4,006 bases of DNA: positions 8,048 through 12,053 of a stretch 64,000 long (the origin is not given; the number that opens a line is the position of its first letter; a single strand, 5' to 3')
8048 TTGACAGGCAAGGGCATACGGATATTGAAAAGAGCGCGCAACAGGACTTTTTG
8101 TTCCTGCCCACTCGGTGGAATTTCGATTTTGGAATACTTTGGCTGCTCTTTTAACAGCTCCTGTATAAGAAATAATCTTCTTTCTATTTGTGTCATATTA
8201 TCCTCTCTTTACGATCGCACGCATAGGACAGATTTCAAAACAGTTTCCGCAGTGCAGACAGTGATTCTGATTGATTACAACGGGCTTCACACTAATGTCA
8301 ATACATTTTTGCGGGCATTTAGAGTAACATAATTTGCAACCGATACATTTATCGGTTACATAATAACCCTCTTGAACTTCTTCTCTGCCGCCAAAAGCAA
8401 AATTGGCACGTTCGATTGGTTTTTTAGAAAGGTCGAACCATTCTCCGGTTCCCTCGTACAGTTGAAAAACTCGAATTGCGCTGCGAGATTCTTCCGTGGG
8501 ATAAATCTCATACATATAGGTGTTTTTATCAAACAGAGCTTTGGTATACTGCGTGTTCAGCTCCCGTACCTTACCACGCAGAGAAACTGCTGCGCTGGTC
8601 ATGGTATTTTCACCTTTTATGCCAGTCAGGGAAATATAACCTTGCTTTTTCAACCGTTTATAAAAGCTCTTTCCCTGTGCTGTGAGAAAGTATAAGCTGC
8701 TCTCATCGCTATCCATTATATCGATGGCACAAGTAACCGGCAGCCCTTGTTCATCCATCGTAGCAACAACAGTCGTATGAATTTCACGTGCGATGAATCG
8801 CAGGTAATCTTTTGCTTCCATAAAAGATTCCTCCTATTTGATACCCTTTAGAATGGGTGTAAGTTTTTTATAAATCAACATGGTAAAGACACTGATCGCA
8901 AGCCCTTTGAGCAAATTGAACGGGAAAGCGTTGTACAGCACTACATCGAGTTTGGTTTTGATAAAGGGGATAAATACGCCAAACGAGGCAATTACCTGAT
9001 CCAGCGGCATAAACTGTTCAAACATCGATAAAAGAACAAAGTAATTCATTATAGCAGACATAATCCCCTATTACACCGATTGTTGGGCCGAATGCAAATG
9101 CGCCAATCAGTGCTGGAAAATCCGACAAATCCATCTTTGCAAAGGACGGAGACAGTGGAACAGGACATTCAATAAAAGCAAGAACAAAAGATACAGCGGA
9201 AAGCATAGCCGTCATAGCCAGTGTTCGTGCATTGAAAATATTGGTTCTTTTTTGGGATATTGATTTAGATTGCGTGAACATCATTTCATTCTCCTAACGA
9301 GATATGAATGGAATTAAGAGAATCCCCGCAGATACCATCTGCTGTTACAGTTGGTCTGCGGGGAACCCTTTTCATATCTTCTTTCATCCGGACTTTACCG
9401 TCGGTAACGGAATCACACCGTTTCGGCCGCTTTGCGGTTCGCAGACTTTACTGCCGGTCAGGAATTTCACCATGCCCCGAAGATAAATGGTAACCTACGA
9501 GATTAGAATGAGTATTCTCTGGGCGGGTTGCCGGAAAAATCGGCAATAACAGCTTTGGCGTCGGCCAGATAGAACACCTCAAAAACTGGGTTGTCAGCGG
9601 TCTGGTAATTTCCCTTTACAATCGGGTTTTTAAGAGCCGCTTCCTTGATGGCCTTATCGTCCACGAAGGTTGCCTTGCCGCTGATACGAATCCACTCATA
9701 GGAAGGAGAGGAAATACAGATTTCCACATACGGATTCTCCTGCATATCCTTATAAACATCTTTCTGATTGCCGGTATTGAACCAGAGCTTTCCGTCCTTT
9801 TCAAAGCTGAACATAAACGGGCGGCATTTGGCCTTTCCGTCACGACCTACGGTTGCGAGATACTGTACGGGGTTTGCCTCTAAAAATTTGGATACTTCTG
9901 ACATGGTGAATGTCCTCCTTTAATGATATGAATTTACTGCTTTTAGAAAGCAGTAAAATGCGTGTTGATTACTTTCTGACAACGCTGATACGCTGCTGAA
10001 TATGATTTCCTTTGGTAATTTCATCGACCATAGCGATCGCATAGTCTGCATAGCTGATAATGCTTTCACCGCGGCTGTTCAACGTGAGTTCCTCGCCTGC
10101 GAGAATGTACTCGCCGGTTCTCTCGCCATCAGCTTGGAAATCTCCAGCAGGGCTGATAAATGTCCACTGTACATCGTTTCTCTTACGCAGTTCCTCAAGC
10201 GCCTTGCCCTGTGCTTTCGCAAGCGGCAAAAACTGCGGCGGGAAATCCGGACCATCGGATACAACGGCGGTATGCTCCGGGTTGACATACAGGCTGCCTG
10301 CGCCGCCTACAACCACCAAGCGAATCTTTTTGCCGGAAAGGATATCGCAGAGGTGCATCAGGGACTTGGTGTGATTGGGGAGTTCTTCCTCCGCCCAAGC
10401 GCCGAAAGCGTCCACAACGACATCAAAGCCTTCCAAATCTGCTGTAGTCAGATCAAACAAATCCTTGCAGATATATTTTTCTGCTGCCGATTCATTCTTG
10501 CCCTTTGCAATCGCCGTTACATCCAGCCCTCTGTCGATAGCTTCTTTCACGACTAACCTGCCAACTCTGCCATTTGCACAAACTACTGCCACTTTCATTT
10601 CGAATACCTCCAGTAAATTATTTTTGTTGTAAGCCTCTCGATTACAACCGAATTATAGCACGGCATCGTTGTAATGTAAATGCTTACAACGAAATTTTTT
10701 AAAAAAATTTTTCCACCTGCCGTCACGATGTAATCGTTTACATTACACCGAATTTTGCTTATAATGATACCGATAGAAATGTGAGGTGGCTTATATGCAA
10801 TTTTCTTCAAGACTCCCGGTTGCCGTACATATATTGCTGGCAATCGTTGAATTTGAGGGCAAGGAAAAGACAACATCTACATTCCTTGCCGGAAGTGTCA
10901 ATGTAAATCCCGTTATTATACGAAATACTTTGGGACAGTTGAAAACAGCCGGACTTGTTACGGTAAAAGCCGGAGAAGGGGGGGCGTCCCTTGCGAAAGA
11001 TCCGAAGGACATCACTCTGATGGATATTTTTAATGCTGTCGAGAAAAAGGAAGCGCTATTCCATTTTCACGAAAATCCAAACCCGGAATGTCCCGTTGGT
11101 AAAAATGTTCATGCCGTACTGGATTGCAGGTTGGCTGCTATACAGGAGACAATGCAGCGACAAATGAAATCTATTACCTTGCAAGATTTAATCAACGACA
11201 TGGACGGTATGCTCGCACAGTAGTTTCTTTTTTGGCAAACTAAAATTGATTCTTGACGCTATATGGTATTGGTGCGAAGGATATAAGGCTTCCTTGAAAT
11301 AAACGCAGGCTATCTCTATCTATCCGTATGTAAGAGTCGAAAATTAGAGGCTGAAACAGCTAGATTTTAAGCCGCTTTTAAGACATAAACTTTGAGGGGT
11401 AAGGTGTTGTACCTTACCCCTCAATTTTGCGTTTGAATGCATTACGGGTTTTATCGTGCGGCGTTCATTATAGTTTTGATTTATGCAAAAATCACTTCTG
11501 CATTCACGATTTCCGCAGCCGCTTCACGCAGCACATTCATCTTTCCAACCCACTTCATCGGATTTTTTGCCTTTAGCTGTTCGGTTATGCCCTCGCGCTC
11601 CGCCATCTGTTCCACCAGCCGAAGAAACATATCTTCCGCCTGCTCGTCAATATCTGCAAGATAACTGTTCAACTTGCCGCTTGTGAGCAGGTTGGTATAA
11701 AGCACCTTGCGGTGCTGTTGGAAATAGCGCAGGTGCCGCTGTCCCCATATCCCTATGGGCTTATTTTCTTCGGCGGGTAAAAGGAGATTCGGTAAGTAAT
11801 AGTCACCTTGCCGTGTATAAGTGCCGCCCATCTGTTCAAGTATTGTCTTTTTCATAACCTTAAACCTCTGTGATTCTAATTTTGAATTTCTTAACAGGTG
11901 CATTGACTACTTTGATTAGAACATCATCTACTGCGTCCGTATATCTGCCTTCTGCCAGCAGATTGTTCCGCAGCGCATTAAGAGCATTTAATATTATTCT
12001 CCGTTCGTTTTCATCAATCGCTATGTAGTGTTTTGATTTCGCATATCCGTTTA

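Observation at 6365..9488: FMN-riboswitch-headed operon joining a flavoprotein-ferredoxin fusion to a macrodomain / class-M-like sirtuin pair and a Cys-rich KTR protein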

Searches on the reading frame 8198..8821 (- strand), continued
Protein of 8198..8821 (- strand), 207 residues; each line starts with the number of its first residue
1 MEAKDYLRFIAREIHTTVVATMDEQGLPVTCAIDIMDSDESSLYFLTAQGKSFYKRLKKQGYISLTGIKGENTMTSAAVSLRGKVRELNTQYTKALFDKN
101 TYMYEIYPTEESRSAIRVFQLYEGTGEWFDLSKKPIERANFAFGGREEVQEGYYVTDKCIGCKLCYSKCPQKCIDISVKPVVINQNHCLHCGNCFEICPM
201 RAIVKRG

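Call 76: search_protein_families(library=pfam, proteins=[L176:6650-6823:+, L176:5629-6588:+, L176:4347-4988:+], max_evalue=0.01)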
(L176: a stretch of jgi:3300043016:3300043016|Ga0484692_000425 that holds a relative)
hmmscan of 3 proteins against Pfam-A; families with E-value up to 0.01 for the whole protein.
L176:6650-6823:+ (57 aa): 0 families

L176:5629-6588:+ (319 aa): 1 family
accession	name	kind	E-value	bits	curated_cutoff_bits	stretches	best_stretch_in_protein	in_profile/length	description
PF02146.23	SIR2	-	0.0014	19.1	24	1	103-216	42-142/180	Sir2 family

L176:4347-4988:+ (213 aa): 3 families
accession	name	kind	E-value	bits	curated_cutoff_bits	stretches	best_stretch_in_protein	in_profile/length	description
PF12822.12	ECF_trnsprt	-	7.5e-33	114.4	30.7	1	26-202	1-169/169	ECF transporter, substrate-specific component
PF07155.17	ECF-ribofla_trS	-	3.3e-06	27.6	26.7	1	23-206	2-171/172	ECF-type riboflavin transporter, S component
PF01891.21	CbiM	-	0.00017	22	23.1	1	24-169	34-190/205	Cobalt uptake substrate-specific transmembrane region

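Call 86: search_protein_families(library=ncbifam, proteins=[L176:4347-4988:+], max_evalue=0.001)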
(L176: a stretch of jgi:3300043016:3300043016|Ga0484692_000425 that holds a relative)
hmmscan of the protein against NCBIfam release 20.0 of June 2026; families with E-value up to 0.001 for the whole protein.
L176:4347-4988:+ (213 aa): 1 family
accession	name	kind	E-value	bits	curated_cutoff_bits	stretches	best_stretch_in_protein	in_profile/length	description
TIGR04518.1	ECF_S_folT_fam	subfamily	1.2e-08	34.9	60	1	23-137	2-111/163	folate family ECF transporter S component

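Call 90: predict_structure(alignment_id=A3)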
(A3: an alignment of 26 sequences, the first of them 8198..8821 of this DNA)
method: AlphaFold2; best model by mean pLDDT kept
length: 207 residues; sequences in the alignment: 26
mean_pLDDT: 67.8   pTM: 0.54
mean pLDDT of the five models: 67.8, 65.4, 63.8, 62.9, 56.2
residues with pLDDT >= 90: 1; 70-90: 94; 50-70: 89; < 50: 23
segments of 3 or more residues with pLDDT < 50: 71-75, 133-149
pLDDT, mean of each block of 10 residues (from residue 1): 69 64 62 68 75 79 69 52 82 83 82 86 72 46 43 61 69 71 70 60 58
secondary structure, 60 per line:
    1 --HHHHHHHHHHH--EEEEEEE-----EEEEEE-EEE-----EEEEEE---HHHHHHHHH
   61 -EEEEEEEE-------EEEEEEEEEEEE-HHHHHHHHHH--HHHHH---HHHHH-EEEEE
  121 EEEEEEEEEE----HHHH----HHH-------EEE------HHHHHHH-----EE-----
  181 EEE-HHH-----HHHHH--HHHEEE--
elements in order: H3-13 E16-22 E28-33 E35-37 E43-48 H52-60 E62-69 E77-88 H90-99 H102-106 H110-114 E116-130 H135-138 E153-155 H162-168 E181-183 H193-197 E203-205

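Call 93: fold_search(model_id=the predicted structure, library=pdb)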
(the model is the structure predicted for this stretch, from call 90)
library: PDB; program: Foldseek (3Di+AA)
matches with E <= 10: 541; with E <= 0.001: 134
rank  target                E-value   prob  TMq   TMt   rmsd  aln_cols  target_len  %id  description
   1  3dnh_A                4.6e-08  1.00  0.50  0.45   3.4       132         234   20  The crystal structure of the protein Atu2129 (unknown function) from Agrobacterium tumefaciens str. C58 (released 2008-09-02)
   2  3dnh_B                1.1e-07  1.00  0.52  0.46   6.0       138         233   17  The crystal structure of the protein Atu2129 (unknown function) from Agrobacterium tumefaciens str. C58 (released 2008-09-02)
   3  2fg9                  1.4e-07  1.00  0.43  0.52   6.1       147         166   16  CRYSTAL STRUCTURE OF A PUTATIVE 5-NITROIMIDAZOLE ANTIBIOTIC RESISTANCE PROTEIN (BT_3078) FROM BACTEROIDES THETAIOTAOMICR (released 2006-01-10)
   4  2hhz                  3.2e-07  1.00  0.45  0.63   4.2       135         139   28  Crystal structure of a pyridoxamine 5'-phosphate oxidase-related protein (ssuidraft_2804) from streptococcus suis 89/159 (released 2006-08-15)
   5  2ig6_B                7.4e-07  1.00  0.50  0.73   2.5       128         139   16  Crystal structure of a nimc/nima family protein (ca_c2569) from clostridium acetobutylicum at 1.80 A resolution (released 2006-10-10)
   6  1rfe                  7.9e-07  1.00  0.50  0.63   7.4       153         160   16  Crystal structure of conserved hypothetical protein Rv2991 from Mycobacterium tuberculosis (released 2004-12-28)
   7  2ig6_A                1.1e-06  1.00  0.49  0.69   3.0       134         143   13  Crystal structure of a nimc/nima family protein (ca_c2569) from clostridium acetobutylicum at 1.80 A resolution (released 2006-10-10)
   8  2i02_B                1.1e-06  1.00  0.49  0.70   3.2       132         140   13  CRYSTAL STRUCTURE OF a pyridoxamine 5'-phosphate oxidase-like family protein (NPUN_R6570) FROM NOSTOC PUNCTIFORME PCC  (released 2006-08-29)
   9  2re7                  1.1e-06  1.00  0.49  0.73   3.5       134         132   11  Crystal structure of a pyridoxamine 5'-phosphate oxidase related protein (psyc_0186) from psychrobacter arcticus 273-4 a (released 2007-10-09)
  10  6vna_A                1.1e-06  1.00  0.46  0.61   6.5       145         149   14  Pden_1323 (released 2021-02-03)
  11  1vl7_A                1.4e-06  1.00  0.47  0.69   3.2       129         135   16  Crystal structure of a putative heme oxygenase (alr5027) from nostoc sp. pcc 7120 at 1.50 A resolution (released 2004-08-17)
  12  2arz_A                2.0e-06  1.00  0.46  0.40   6.7       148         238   15  Crystal Structure of Protein of Unknown Function from Pseudomonas aeruginosa (released 2005-10-04)
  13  5bnc_B                2.2e-06  1.00  0.49  0.43   3.4       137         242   16  Structure of heme binding protein MSMEG_6519 from Mycobacterium smegmatis (released 2015-10-21)
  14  6m0a_B                2.2e-06  1.00  0.44  0.37   7.0       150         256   13  The heme-bound structure of the chloroplast protein At3g03890 (released 2020-12-16)
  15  3f7e_A                2.3e-06  1.00  0.43  0.66   4.5       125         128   16  MSMEG_3380 F420 Reductase (released 2009-10-20)
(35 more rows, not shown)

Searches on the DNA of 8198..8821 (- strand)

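Call 46: search_rna_families(sources=[L088, L090, L092, L093], threshold=gathering)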
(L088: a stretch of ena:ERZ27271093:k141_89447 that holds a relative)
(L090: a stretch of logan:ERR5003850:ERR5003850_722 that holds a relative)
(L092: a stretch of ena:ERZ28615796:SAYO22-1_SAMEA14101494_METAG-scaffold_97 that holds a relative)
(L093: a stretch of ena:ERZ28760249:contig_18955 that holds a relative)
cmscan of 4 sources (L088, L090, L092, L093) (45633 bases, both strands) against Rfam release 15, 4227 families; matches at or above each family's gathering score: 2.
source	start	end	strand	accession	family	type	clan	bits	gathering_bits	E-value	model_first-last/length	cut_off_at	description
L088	5164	5280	+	RF00050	FMN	Cis-reg; riboswitch;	-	110.2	66.2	6.6e-25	1-138/138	no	FMN riboswitch aptamer (RFN element)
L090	5671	5805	+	RF00050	FMN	Cis-reg; riboswitch;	-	84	66.2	9.1e-18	1-138/138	no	FMN riboswitch aptamer (RFN element)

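Call 78: search_rna_families(source=L176, threshold=gathering)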
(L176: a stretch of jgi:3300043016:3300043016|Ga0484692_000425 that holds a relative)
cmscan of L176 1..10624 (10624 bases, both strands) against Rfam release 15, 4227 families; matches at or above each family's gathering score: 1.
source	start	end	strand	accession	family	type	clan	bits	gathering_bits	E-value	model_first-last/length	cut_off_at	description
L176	4151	4264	+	RF00050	FMN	Cis-reg; riboswitch;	-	105.8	66.2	2.3e-24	1-138/138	no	FMN riboswitch aptamer (RFN element)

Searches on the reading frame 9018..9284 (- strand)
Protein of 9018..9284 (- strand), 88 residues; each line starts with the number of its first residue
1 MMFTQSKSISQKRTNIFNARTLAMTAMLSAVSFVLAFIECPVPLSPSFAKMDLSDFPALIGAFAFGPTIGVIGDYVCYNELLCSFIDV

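Call 3: search_protein_families(library=pfam, proteins=[window:9018-9284:-], max_evalue=0.01)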
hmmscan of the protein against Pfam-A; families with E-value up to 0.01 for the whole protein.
window:9018-9284:- (88 aa): 3 families
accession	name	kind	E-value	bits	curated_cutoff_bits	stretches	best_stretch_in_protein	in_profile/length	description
PF12822.12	ECF_trnsprt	-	2.8e-12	47.4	30.7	1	20-72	1-48/169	ECF transporter, substrate-specific component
PF07155.17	ECF-ribofla_trS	-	0.00026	21.5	26.7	1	18-72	3-57/172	ECF-type riboflavin transporter, S component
PF09515.15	Thia_YuaJ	-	0.0014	19.2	25.8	1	23-74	2-51/177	Thiamine transporter protein (Thia_YuaJ)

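Call 4: search_protein_families(library=ncbifam, proteins=[window:9018-9284:-], max_evalue=0.01)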
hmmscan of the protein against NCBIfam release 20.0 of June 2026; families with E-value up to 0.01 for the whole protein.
window:9018-9284:- (88 aa): 3 families
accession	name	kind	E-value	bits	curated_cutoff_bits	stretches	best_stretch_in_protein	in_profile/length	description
TIGR04518.1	ECF_S_folT_fam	subfamily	0.00016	21.5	60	1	17-72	2-54/163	folate family ECF transporter S component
TIGR02357.1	ECF_ThiT_YuaJ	equivalog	0.002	18.1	108.45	1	20-76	2-57/183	energy-coupled thiamine transporter ThiT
NF007179.0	PRK09609.1-4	equivalog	0.005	16.5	630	1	15-74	25-86/335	hypothetical protein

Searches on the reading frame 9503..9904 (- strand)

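Call 3: search_protein_families(library=pfam, proteins=[window:9503-9904:-], max_evalue=0.01)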
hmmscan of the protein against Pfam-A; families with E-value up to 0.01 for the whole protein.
window:9503-9904:- (133 aa): 3 families
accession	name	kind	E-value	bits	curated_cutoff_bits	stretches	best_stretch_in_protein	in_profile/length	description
PF01243.27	PNPOx_N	-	8.3e-16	58.9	28.1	1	3-96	4-90/120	Pyridoxamine 5'-phosphate oxidase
PF16242.11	Pyrid_ox_like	-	6.1e-13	49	28.8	1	3-103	5-106/149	Pyridoxamine 5'-phosphate oxidase like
PF12900.13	Pyridox_ox_2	-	0.0005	20.5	27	1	3-103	4-115/140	Pyridoxamine 5'-phosphate oxidase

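Call 4: search_protein_families(library=ncbifam, proteins=[window:9503-9904:-], max_evalue=0.01)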
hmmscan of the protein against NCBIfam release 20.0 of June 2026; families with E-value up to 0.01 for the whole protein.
window:9503-9904:- (133 aa): 6 families
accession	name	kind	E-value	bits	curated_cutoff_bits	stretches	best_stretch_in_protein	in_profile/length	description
TIGR03618.1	Rv1155_F420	subfamily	1.9e-11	44.3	79.05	1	6-90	3-90/127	TIGR03618 family F420-dependent PPOX class oxidoreductase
TIGR03667.1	Rv3369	hypoth_equivalog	4.8e-06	26.5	125.3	1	3-88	6-92/130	TIGR03667 family PPOX class F420-dependent oxidoreductase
TIGR04026.2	PPOX_FMN_cyano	equivalog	0.0026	17.7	220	1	16-90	26-103/191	Npun_F5749 family FMN-dependent PPOX-type flavoprotein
TIGR04025.1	PPOX_FMN_DR2398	subfamily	0.0031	16.7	170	0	4-89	26-120/197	MSMEG_1061 family FMN-dependent PPOX-type flavoprotein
TIGR03666.1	Rv2061_F420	subfamily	0.0048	16.5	84.9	1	12-81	13-83/132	PPOX class F420-dependent oxidoreductase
TIGR04023.1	PPOX_MSMEG_5819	subfamily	0.0078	16.1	85.6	0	6-64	7-68/115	PPOX class F420-dependent oxidoreductase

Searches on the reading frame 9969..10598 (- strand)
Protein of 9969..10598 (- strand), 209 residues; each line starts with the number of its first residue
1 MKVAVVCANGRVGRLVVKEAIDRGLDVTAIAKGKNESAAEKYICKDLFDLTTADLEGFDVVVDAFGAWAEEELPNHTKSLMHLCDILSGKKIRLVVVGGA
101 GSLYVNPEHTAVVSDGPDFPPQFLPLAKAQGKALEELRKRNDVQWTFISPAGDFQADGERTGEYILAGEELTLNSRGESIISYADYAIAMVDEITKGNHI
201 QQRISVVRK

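Call 3: search_protein_families(library=pfam, proteins=[window:9969-10598:-], max_evalue=0.01)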
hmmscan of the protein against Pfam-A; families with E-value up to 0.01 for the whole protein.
window:9969-10598:- (209 aa): 2 families
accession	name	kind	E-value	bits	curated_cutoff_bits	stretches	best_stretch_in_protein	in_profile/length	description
PF13460.12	NAD_binding_10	-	4.4e-12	46.7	27.2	1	8-192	2-182/184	NAD(P)H-binding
PF01113.26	DapB_N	-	0.0043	17.6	25.6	1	1-63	1-73/124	Dihydrodipicolinate reductase, N-terminus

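Call 4: search_protein_families(library=ncbifam, proteins=[window:9969-10598:-], max_evalue=0.01)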
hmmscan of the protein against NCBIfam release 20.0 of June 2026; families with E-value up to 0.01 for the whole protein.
window:9969-10598:- (209 aa): 1 family
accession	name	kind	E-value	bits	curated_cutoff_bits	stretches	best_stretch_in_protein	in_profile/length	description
TIGR00036.1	dapB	equivalog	0.0076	15.8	122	0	1-43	2-45/270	4-hydroxy-tetrahydrodipicolinate reductase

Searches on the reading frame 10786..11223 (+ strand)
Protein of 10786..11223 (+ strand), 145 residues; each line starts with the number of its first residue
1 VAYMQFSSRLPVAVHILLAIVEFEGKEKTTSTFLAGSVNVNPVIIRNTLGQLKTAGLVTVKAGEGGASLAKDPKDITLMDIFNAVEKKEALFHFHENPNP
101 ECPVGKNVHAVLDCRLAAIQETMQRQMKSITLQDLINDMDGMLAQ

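Call 3: search_protein_families(library=pfam, proteins=[window:10786-11223:+], max_evalue=0.01)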
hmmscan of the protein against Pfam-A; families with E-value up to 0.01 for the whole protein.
window:10786-11223:+ (145 aa): 3 families
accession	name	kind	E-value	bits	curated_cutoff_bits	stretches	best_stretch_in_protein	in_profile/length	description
PF02082.26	Rrf2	-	4.5e-33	114.6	30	1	7-138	2-132/132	Iron-dependent Transcriptional regulator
PF03444.21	HrcA_DNA-bdg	-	0.00058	19.9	21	1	15-66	8-61/79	Winged helix-turn-helix transcription repressor, HrcA DNA-binding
PF00392.27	GntR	-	0.0065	16.6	27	1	33-65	29-61/64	Bacterial regulatory proteins, gntR family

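Call 4: search_protein_families(library=ncbifam, proteins=[window:10786-11223:+], max_evalue=0.01)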
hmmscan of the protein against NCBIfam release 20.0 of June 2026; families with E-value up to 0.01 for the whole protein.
window:10786-11223:+ (145 aa): 6 families
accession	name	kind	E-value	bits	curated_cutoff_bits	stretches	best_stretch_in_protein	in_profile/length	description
TIGR00738.1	rrf2_super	superfamily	2.3e-16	59.9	73.3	1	4-137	1-132/132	Rrf2 family transcriptional regulator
NF041852.1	trans_reg_HypR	equivalog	6.2e-12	45.7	180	1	12-139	7-136/139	redox-sensitive transcriptional regulator HypR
TIGR02944.1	suf_reg_Xantho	equivalog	4.6e-10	40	110.65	1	15-134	12-129/130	SUF system Fe-S cluster assembly regulator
NF008886.0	PRK11920.1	equivalog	1e-08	35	193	1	8-137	5-132/153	iron-responsive transcriptional regulator RirA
NF047409.1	Cys_reg_CymR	equivalog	1.3e-05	25.4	195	1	7-139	4-127/139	cysteine metabolism transcriptional regulator CymR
TIGR02010.1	IscR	equivalog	3.4e-05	23.7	207.55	1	44-139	41-133/135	Fe-S cluster assembly transcriptional regulator IscR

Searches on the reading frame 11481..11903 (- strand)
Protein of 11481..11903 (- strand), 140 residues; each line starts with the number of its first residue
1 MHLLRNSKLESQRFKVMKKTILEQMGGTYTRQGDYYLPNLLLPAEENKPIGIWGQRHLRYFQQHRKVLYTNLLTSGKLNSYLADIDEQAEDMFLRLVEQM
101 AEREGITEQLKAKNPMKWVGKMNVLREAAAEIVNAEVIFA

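Call 65: search_protein_families(library=phrogs, proteins=[window:11481-11903:-], max_evalue=0.001)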
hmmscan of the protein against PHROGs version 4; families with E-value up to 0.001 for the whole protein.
window:11481-11903:- (140 aa): 1 family
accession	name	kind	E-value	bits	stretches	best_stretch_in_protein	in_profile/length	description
phrog_24764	-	unknown function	2.5e-46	157.7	1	22-140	5-122/123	-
